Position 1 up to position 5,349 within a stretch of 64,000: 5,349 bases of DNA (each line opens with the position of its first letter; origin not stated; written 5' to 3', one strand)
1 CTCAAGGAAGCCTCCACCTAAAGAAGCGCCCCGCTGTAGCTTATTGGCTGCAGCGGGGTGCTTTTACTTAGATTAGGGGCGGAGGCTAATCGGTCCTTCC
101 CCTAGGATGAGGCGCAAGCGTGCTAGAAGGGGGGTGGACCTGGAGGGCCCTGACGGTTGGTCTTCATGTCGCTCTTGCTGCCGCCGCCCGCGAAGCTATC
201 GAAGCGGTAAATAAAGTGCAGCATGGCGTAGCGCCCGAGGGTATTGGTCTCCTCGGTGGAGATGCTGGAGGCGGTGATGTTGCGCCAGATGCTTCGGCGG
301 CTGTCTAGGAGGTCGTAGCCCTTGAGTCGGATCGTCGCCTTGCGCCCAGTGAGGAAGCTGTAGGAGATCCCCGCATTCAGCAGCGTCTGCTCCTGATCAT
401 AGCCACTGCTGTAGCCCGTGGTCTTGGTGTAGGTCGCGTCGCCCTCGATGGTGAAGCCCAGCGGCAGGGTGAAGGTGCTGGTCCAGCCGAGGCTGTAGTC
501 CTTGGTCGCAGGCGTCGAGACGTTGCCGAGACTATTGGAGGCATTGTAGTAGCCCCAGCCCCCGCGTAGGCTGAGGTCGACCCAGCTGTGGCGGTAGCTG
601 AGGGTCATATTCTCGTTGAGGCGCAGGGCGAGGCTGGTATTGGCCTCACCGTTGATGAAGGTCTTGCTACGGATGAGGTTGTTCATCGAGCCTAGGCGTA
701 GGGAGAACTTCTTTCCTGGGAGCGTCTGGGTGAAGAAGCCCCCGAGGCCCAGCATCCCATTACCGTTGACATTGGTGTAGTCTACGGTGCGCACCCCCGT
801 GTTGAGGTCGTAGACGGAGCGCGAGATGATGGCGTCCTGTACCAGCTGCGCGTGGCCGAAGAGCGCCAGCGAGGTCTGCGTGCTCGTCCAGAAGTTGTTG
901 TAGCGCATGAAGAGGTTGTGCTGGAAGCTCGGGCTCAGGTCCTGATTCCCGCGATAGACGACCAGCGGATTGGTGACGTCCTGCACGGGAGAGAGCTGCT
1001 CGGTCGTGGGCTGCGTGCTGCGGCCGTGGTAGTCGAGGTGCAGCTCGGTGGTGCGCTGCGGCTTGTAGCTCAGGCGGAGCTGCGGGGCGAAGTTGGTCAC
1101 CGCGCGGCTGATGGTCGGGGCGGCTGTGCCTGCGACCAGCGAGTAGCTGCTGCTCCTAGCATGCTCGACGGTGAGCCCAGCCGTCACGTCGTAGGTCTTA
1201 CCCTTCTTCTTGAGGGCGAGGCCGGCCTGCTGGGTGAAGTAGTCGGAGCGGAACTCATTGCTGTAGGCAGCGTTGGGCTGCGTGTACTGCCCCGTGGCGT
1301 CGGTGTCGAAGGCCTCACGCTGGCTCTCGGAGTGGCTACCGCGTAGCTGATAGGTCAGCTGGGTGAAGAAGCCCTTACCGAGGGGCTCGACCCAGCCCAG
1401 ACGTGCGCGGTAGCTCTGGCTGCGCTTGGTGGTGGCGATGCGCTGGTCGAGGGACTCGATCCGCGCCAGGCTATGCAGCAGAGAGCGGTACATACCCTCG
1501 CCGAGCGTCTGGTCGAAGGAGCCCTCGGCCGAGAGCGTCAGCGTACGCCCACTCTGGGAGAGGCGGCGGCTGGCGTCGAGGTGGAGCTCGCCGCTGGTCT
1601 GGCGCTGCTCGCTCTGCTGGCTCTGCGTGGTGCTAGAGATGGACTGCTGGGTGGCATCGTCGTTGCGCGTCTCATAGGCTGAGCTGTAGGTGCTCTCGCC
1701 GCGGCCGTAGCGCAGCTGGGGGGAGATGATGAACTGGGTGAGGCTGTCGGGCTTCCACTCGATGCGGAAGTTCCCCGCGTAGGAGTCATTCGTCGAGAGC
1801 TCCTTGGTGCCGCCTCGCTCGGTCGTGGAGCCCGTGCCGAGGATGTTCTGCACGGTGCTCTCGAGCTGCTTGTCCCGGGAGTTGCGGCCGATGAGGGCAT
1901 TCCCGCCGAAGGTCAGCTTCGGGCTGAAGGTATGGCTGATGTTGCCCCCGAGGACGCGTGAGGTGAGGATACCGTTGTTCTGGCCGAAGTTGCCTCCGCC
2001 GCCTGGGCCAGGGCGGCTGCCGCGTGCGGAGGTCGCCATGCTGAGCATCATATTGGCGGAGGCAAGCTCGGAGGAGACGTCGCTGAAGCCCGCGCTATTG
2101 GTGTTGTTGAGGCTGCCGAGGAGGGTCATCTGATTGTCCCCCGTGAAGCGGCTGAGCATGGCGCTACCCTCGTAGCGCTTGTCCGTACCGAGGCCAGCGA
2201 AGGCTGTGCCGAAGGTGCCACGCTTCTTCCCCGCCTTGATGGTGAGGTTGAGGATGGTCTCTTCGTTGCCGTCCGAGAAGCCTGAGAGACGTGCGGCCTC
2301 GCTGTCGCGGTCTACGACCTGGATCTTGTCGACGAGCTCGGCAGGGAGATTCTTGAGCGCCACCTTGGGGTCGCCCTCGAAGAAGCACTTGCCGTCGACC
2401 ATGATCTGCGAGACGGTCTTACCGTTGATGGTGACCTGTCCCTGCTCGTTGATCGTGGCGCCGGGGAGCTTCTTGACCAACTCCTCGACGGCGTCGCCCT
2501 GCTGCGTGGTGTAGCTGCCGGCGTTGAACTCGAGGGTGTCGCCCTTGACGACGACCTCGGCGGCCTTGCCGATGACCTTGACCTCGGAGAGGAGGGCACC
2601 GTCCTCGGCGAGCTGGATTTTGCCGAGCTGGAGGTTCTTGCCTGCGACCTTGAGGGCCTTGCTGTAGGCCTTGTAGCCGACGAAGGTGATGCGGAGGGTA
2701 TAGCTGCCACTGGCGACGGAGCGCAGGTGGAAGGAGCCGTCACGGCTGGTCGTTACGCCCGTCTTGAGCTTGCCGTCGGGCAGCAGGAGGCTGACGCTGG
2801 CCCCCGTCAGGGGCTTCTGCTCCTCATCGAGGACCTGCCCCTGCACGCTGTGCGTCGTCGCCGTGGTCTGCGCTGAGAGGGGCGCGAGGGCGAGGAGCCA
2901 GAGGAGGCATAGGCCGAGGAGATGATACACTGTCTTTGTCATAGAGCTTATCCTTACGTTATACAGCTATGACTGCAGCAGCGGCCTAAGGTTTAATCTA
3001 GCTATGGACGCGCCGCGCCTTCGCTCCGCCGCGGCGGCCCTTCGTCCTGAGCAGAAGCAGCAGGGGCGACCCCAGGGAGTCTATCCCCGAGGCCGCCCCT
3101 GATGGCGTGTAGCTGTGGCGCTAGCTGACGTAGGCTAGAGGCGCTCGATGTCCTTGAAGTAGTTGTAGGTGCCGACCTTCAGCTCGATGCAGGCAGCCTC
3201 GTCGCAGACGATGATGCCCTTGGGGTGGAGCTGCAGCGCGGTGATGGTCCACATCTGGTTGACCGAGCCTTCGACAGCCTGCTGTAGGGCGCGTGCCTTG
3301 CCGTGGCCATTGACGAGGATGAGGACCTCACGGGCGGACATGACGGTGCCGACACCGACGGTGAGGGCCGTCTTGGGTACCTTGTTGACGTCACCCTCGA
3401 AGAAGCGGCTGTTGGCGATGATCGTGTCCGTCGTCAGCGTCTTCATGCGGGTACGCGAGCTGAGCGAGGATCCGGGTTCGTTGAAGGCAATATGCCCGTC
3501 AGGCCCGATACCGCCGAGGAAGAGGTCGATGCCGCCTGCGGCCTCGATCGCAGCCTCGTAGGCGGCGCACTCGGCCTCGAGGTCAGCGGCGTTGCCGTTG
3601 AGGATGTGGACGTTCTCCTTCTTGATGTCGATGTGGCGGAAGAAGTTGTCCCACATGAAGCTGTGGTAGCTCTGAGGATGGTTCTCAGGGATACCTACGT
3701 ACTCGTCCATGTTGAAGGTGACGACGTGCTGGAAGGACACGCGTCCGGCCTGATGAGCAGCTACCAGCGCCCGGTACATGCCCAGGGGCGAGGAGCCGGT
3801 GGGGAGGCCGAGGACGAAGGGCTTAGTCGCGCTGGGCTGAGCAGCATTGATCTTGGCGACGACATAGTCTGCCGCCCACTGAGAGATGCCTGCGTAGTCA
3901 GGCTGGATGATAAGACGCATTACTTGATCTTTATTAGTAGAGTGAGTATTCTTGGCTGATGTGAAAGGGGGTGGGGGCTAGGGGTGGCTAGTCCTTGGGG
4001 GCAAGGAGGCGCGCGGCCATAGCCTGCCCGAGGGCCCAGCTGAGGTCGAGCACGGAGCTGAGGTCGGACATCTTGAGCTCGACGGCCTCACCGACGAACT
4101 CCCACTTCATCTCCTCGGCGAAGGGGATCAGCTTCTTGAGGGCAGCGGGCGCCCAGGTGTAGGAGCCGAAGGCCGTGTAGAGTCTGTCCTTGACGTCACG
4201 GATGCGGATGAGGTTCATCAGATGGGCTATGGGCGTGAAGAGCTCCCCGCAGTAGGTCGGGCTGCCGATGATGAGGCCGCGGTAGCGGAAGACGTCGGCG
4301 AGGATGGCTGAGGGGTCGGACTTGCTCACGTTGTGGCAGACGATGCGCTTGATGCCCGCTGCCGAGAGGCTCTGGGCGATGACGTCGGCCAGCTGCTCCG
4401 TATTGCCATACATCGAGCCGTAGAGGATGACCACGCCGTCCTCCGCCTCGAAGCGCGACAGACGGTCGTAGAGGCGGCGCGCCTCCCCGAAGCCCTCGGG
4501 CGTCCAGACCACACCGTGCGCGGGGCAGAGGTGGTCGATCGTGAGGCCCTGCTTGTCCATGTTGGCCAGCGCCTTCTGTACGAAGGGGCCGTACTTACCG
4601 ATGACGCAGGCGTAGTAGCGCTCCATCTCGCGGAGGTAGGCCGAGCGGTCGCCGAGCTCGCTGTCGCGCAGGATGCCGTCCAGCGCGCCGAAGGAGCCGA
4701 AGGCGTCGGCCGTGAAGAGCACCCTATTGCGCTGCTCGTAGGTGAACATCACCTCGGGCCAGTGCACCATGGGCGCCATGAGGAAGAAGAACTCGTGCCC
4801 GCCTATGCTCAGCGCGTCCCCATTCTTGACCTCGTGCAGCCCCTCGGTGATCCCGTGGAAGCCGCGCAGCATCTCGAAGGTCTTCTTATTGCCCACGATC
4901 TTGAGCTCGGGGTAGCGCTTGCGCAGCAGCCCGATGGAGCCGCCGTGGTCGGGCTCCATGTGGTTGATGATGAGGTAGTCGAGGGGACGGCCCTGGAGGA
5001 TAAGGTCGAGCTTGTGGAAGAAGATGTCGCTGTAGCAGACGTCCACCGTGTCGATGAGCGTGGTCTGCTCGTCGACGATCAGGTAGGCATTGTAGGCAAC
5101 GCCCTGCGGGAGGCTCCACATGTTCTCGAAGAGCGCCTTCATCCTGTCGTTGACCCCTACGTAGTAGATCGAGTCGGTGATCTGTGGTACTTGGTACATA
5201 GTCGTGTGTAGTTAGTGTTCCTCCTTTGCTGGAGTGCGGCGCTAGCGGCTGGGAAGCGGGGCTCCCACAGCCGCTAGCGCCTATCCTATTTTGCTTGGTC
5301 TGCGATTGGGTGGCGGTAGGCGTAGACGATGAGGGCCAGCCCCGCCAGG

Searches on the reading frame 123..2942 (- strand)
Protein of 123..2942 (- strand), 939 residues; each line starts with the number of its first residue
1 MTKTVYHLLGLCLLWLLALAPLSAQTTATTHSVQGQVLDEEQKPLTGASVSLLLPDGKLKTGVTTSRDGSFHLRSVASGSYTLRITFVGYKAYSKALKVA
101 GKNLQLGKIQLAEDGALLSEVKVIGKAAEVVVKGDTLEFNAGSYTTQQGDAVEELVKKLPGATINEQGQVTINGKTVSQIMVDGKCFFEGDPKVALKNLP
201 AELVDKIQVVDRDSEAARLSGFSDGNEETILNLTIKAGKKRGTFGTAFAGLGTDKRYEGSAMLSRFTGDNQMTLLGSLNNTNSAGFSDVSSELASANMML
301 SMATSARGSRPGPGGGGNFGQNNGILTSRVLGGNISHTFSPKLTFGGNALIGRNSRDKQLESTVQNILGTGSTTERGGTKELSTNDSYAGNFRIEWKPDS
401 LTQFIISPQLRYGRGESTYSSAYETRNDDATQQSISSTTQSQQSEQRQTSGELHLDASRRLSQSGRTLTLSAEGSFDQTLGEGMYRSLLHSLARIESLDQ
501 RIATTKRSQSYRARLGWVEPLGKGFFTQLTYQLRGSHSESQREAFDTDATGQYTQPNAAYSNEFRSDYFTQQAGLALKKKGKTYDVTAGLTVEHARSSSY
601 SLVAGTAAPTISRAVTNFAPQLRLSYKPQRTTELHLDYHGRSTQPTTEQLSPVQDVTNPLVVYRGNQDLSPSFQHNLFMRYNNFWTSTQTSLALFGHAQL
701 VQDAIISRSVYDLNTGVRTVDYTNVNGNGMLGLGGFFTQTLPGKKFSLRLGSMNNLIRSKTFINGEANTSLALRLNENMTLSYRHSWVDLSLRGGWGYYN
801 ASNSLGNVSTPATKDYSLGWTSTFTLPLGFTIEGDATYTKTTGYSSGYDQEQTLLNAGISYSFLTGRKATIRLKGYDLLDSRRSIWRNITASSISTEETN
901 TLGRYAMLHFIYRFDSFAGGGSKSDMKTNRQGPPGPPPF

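Call 15: search_protein_families(library=ncbifam, proteins=[window:123-2942:-])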
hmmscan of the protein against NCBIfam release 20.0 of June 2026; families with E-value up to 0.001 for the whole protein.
window:123-2942:- (939 aa): 0 families

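Call 81: search_protein_families(library=pfam, proteins=[window:123-2942:-], max_evalue=0.00001)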
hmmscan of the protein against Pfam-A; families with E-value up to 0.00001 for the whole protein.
window:123-2942:- (939 aa): 3 families
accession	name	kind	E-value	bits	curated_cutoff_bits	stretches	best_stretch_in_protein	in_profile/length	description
PF14905.12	OMP_b-brl_3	-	5.4e-40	138.1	27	1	460-912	2-408/408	Outer membrane protein beta-barrel family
PF13715.12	CarbopepD_reg_2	-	3.5e-16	59.4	32.2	1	33-123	1-88/88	CarboxypepD_reg-like domain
PF13620.12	CarboxypepD_reg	-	1.3e-14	54.7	32.3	1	32-103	1-74/82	Carboxypeptidase regulatory-like domain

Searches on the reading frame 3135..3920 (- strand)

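Call 81: search_protein_families(library=pfam, proteins=[window:3135-3920:-], max_evalue=0.00001)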
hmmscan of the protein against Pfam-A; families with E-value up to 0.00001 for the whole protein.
window:3135-3920:- (261 aa): 1 family
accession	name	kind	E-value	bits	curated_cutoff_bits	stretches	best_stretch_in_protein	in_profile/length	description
PF01182.26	Glucosamine_iso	-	1.6e-26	94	27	1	12-225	6-212/225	Glucosamine-6-phosphate isomerases/6-phosphogluconolactonase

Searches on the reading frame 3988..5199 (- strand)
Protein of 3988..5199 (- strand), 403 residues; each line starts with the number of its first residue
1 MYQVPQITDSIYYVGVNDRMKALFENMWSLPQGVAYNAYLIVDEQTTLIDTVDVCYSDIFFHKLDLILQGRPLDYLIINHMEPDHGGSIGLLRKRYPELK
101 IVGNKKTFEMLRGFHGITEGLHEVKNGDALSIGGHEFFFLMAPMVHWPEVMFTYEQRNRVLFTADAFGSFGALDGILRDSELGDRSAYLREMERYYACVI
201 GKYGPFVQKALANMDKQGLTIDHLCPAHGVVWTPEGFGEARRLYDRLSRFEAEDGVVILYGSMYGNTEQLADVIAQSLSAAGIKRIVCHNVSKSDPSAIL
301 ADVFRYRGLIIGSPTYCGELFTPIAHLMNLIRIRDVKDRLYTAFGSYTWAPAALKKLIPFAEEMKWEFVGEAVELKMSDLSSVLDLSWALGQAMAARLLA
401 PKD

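Call 81: search_protein_families(library=pfam, proteins=[window:3988-5199:-], max_evalue=0.00001)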
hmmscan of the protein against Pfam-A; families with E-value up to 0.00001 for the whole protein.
window:3988-5199:- (403 aa): 3 families
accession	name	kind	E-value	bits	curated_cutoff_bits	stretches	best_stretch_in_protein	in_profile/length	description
PF19583.5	ODP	-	1.1e-16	61.7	27.2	1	35-229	2-194/194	ODP family beta lactamase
PF00753.33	Lactamase_B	-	1.8e-13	51.3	22.7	1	35-184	5-173/196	Metallo-beta-lactamase superfamily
PF00258.30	Flavodoxin_1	-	7.3e-11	42.9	25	1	258-379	1-131/143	Flavodoxin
